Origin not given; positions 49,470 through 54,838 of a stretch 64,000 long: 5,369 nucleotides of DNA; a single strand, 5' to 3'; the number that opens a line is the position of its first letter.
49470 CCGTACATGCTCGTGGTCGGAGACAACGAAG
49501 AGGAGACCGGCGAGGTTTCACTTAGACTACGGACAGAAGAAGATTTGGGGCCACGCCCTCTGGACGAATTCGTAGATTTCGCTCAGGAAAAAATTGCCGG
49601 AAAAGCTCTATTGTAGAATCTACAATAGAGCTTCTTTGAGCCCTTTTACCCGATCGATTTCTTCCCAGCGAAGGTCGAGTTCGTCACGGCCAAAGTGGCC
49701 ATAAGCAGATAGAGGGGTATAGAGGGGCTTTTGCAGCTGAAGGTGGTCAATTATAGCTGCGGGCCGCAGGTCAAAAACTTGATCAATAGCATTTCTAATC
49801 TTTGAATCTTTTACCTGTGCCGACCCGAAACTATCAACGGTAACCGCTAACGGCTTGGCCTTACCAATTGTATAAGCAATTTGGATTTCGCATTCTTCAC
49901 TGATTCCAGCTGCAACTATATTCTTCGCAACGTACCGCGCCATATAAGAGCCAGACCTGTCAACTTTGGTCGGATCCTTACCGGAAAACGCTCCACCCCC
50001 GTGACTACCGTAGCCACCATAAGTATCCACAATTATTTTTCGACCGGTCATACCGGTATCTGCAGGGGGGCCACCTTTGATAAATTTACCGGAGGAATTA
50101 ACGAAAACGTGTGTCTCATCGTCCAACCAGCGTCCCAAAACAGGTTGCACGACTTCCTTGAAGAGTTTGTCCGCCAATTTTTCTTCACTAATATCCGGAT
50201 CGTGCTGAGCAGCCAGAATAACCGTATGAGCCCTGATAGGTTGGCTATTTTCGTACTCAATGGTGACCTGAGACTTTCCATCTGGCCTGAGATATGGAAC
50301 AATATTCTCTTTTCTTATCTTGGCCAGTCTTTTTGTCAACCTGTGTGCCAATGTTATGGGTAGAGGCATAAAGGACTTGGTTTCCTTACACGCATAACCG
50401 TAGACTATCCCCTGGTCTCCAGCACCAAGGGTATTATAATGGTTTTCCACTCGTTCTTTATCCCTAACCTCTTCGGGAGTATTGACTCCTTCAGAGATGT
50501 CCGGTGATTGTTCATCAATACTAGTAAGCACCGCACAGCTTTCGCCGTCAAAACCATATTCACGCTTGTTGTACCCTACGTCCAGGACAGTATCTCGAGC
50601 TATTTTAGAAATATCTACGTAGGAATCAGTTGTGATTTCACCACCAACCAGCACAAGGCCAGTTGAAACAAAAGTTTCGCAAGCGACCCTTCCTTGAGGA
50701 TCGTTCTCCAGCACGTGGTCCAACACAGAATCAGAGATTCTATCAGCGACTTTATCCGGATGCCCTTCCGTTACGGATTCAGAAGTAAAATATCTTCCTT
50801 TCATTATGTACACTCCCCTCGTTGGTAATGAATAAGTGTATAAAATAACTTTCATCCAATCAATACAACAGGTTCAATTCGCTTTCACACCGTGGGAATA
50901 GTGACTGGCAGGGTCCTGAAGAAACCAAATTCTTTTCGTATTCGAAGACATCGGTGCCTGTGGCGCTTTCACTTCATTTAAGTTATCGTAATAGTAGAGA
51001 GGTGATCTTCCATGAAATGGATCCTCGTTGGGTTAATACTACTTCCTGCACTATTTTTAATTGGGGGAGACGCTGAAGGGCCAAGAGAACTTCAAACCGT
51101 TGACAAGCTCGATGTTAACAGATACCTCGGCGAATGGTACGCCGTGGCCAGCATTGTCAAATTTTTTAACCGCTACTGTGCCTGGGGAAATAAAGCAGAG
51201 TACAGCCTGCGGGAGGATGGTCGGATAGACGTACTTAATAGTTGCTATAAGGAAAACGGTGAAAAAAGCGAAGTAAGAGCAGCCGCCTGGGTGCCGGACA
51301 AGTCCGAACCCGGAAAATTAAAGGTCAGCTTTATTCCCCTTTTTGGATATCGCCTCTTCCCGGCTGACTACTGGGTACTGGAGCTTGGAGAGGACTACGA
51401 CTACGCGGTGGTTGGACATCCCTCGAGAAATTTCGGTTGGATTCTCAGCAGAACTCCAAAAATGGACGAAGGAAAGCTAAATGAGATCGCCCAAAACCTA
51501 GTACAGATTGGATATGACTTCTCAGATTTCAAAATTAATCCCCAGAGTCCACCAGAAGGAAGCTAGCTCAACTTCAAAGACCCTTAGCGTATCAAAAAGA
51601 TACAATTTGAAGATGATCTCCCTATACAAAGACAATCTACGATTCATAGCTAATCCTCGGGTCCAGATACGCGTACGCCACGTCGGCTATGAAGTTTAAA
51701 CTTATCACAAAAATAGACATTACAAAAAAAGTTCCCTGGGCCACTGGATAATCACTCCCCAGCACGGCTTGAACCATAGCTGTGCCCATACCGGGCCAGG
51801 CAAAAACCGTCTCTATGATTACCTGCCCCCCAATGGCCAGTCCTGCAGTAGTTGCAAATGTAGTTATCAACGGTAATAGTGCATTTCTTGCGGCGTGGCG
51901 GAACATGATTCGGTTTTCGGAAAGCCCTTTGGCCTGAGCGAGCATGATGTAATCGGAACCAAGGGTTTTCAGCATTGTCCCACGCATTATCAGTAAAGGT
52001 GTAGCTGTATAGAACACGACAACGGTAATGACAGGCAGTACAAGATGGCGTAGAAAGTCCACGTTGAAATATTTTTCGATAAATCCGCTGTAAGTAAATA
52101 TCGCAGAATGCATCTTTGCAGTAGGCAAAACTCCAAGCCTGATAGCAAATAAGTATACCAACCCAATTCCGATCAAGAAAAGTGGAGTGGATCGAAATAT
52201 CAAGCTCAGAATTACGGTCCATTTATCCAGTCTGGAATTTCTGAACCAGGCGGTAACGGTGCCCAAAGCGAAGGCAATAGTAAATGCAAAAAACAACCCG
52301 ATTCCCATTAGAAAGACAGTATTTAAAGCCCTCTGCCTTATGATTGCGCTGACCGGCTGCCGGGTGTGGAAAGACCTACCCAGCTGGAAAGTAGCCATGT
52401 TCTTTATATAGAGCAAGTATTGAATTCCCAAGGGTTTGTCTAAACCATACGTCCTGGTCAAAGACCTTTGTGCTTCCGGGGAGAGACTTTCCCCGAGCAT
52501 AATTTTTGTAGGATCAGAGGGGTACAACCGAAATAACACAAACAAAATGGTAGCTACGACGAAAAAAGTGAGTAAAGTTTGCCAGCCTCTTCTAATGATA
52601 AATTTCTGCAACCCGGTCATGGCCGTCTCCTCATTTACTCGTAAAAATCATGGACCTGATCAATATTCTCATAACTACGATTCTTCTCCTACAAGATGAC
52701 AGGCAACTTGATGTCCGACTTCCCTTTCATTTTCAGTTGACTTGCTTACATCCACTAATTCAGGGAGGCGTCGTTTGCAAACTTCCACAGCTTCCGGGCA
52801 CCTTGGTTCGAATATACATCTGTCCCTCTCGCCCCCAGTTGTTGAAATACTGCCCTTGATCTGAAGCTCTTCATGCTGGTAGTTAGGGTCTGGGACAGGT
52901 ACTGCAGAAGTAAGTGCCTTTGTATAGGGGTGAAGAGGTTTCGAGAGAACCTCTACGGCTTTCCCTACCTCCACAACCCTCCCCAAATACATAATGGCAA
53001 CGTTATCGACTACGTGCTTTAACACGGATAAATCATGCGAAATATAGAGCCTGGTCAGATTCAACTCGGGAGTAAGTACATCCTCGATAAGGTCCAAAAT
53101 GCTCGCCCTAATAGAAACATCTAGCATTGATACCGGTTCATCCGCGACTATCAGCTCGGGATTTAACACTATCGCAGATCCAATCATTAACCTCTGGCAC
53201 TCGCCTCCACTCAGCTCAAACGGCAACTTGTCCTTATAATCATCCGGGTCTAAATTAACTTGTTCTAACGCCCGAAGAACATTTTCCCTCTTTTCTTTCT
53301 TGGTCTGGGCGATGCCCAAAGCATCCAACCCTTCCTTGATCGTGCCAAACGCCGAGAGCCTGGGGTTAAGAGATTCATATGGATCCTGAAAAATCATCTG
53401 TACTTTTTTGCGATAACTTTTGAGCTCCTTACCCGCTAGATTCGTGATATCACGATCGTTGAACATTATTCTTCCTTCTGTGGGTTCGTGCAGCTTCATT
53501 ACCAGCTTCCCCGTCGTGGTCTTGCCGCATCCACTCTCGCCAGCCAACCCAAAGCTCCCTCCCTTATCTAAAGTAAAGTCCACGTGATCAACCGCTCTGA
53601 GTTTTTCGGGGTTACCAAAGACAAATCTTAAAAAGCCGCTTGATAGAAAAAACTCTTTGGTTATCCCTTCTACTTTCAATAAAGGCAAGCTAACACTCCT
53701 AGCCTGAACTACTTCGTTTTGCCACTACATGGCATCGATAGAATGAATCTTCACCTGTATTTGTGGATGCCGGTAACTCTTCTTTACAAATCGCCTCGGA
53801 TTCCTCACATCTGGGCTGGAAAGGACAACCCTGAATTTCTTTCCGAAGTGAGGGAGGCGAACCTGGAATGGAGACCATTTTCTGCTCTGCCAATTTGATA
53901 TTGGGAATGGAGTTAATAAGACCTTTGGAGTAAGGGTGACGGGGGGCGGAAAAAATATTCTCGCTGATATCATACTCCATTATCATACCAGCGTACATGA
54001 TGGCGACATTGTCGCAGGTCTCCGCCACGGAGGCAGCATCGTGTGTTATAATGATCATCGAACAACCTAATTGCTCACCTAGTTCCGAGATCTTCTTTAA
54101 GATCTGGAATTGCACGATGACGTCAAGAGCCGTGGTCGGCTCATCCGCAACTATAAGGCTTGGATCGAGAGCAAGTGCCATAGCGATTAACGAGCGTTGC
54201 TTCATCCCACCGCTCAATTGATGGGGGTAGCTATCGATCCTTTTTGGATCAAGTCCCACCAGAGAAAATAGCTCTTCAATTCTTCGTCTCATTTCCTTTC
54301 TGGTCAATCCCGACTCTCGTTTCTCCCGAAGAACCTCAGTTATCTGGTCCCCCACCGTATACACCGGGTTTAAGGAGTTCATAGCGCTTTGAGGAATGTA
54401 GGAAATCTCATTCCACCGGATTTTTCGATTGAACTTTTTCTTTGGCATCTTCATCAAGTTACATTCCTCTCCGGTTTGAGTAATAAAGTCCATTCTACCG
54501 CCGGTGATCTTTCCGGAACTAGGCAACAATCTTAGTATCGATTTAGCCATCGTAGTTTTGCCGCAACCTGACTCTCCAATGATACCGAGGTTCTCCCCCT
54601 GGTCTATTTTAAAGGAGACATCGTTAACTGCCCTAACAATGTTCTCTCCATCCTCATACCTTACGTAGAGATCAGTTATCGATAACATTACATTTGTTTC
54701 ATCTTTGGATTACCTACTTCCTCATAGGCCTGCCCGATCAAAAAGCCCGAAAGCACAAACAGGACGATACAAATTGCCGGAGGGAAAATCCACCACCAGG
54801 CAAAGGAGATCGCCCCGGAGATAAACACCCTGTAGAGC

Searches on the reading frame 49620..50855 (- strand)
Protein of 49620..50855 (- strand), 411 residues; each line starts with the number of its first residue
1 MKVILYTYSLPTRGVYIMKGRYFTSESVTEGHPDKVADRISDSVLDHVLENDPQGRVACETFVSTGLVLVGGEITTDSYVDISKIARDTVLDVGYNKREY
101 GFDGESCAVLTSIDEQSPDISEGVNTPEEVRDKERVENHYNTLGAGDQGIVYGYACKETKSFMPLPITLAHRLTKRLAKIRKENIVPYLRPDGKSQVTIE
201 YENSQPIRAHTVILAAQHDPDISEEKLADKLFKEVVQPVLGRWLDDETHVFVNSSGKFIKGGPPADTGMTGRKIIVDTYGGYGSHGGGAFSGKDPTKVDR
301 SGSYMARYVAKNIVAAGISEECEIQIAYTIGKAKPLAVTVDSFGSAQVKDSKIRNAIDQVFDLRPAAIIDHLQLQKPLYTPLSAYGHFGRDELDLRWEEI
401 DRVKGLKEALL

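Call 9: search_protein_families(library=pfam, proteins=[window:49620-50855:-], max_evalue=0.00001)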
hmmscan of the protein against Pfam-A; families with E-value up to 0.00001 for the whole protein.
window:49620-50855:- (411 aa): 3 families
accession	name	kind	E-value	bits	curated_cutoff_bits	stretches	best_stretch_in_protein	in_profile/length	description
PF02773.21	S-AdoMet_synt_C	-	3.6e-63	212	25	1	261-398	2-137/138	S-adenosylmethionine synthetase, C-terminal domain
PF02772.21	S-AdoMet_synt_M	-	1.4e-44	151.5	29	1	143-258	2-120/120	S-adenosylmethionine synthetase, central domain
PF00438.25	S-AdoMet_synt_N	-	1.1e-42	145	33.1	1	22-118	3-99/99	S-adenosylmethionine synthetase, N-terminal domain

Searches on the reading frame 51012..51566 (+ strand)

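Call 9: search_protein_families(library=pfam, proteins=[window:51012-51566:+], max_evalue=0.00001)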
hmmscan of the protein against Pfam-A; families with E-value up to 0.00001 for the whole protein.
window:51012-51566:+ (184 aa): 1 family
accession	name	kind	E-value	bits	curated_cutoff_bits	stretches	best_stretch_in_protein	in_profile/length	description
PF08212.18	Lipocalin_2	-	4.4e-40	137.4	24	1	33-178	1-146/146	Lipocalin-like domain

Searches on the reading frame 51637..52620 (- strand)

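Call 9: search_protein_families(library=pfam, proteins=[window:51637-52620:-], max_evalue=0.00001)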
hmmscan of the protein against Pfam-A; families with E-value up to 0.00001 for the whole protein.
window:51637-52620:- (327 aa): 2 families
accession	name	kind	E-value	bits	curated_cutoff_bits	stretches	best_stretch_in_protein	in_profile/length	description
PF00528.27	BPD_transp_1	-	2.1e-40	138.9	26.4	1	117-324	2-183/184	Binding-protein-dependent transport system inner membrane component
PF19300.4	BPD_transp_1_N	-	8.9e-14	52.1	23.8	1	6-98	3-107/114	Binding-prot-dependent transport system membrane comp, N-term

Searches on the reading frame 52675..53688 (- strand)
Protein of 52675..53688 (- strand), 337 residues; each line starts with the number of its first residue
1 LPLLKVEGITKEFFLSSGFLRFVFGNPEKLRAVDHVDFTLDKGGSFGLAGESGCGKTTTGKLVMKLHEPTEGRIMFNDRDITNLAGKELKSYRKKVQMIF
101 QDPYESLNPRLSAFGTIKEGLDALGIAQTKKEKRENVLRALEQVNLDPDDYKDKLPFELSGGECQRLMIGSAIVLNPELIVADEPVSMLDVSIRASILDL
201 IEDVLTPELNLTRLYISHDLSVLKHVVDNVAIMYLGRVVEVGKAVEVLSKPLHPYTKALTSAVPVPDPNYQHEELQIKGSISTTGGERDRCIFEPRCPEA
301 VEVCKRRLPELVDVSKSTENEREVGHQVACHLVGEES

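Call 9: search_protein_families(library=pfam, proteins=[window:52675-53688:-], max_evalue=0.00001)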
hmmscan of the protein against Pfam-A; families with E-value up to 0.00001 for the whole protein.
window:52675-53688:- (337 aa): 2 families
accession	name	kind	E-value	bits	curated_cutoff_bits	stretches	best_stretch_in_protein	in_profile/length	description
PF00005.33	ABC_tran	-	1.1e-29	104.2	25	1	34-186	2-136/137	ABC transporter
PF08352.17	oligo_HPY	-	1.9e-14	54.3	27.1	1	239-304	1-65/65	Oligopeptide/dipeptide transporter, C-terminal region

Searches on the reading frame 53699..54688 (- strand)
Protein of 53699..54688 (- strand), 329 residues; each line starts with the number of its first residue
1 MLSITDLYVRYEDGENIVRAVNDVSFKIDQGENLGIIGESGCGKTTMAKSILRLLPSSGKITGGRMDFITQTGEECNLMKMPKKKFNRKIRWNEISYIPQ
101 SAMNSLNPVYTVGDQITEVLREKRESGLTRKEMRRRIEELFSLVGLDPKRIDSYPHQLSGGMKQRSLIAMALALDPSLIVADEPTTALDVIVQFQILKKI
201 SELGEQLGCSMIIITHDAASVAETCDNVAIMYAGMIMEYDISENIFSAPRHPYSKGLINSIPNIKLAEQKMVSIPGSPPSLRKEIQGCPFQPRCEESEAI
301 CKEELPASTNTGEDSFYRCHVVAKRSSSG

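Call 9: search_protein_families(library=pfam, proteins=[window:53699-54688:-], max_evalue=0.00001)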
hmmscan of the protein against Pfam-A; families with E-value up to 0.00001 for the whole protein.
window:53699-54688:- (329 aa): 2 families
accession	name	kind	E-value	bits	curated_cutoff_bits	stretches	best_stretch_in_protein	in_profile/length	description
PF00005.33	ABC_tran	-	1.1e-27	97.8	25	1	21-186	1-137/137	ABC transporter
PF08352.17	oligo_HPY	-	1.2e-18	67.6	27.1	1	237-301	1-65/65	Oligopeptide/dipeptide transporter, C-terminal region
